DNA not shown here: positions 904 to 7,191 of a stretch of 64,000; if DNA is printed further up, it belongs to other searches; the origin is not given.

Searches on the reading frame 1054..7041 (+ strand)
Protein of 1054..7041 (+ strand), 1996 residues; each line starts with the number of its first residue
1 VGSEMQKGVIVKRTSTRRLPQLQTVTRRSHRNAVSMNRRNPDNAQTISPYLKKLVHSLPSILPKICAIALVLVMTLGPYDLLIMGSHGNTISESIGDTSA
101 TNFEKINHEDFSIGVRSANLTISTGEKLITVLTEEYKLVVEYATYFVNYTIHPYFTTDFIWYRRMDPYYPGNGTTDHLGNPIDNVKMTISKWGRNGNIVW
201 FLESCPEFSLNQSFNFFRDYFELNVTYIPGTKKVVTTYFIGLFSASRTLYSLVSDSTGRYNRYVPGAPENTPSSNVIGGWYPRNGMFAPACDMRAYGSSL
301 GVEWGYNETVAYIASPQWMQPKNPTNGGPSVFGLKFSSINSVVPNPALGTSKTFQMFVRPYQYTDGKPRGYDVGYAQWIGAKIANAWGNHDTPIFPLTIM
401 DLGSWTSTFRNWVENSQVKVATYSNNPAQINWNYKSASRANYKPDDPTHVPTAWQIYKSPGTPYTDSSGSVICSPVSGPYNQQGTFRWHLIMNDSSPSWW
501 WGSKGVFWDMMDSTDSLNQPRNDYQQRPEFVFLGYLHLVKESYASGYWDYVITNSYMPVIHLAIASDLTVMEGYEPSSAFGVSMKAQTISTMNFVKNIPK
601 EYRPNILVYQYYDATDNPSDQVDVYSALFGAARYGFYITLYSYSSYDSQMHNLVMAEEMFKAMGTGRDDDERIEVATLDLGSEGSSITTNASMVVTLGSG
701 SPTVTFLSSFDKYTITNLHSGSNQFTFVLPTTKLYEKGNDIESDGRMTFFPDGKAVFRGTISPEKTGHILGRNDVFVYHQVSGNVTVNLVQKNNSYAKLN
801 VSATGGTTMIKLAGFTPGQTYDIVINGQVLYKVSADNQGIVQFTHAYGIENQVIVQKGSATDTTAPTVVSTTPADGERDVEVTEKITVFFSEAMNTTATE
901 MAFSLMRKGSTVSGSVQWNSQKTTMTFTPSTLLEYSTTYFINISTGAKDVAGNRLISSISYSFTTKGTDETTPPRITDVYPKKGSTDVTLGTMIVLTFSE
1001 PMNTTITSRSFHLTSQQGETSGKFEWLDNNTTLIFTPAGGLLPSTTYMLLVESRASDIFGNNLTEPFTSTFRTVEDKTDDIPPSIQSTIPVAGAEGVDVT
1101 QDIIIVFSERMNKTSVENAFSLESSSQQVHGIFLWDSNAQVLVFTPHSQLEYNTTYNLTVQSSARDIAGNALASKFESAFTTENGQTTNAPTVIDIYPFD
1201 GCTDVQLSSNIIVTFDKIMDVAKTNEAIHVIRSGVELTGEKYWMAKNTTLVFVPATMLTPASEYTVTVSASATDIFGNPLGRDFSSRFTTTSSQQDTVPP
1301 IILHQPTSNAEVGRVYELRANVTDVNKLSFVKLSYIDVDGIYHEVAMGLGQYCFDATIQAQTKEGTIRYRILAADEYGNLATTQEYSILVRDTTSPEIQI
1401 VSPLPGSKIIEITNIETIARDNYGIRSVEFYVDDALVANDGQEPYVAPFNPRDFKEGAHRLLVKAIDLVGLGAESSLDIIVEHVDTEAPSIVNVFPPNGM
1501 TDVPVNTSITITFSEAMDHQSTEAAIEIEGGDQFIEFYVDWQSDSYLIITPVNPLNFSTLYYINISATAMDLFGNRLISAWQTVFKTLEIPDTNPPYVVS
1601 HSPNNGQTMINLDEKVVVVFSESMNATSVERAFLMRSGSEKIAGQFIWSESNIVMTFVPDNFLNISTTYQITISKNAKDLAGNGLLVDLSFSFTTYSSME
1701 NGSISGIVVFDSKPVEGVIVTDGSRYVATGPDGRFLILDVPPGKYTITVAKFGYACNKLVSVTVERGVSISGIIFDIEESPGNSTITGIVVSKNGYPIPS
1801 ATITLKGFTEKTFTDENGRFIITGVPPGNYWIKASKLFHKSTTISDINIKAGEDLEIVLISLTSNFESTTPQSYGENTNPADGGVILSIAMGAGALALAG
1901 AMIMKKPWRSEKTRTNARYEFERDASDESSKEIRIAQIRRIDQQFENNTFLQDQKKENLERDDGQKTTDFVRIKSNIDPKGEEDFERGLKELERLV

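Call 35: search_protein_families(library=pfam, proteins=[window:1054-7041:+], max_evalue=0.001)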
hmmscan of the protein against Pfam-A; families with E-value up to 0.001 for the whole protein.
window:1054-7041:+ (1996 aa): 11 families
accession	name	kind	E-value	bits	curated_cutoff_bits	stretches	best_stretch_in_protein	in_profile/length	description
PF13205.12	Big_5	-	2.9e-113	372.3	23.6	6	862-965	1-105/105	Bacterial Ig-like domain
PF13620.12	CarboxypepD_reg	-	2.1e-24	86.1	32.3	2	1785-1857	1-77/82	Carboxypeptidase regulatory-like domain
PF13715.12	CarbopepD_reg_2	-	2.8e-15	56.5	32.2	1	1786-1857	1-72/88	CarboxypepD_reg-like domain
PF17964.7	Big_10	-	6.5e-14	52.9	22.9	2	1145-1269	44-159/164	Bacterial Ig domain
PF17957.7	Big_7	-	7.2e-11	43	24.1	1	1396-1461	1-68/70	Bacterial Ig domain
PF09430.16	EMC7_beta-sandw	-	2.8e-07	31.2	26.6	0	1719-1767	13-62/122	ER membrane protein complex subunit 7, beta-sandwich domain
PF04234.18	CopC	-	3.3e-07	31.7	23.3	0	867-911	3-44/92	CopC domain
PF17802.7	SpaA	-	1.5e-05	25.5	23.1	0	1792-1833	9-57/91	Prealbumin-like fold domain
PF14686.12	fn3_3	-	1.7e-05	25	24.4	0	1702-1767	3-70/75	Polysaccharide lyase family 4, domain II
PF17970.7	bMG1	-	0.00011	22.6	26.4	0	993-1073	24-103/105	Bacterial Alpha-2-macroglobulin MG1 domain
PF16371.11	MetallophosN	-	0.00029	21.4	35.6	0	1706-1739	1-34/77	N terminal of Calcineurin-like phosphoesterase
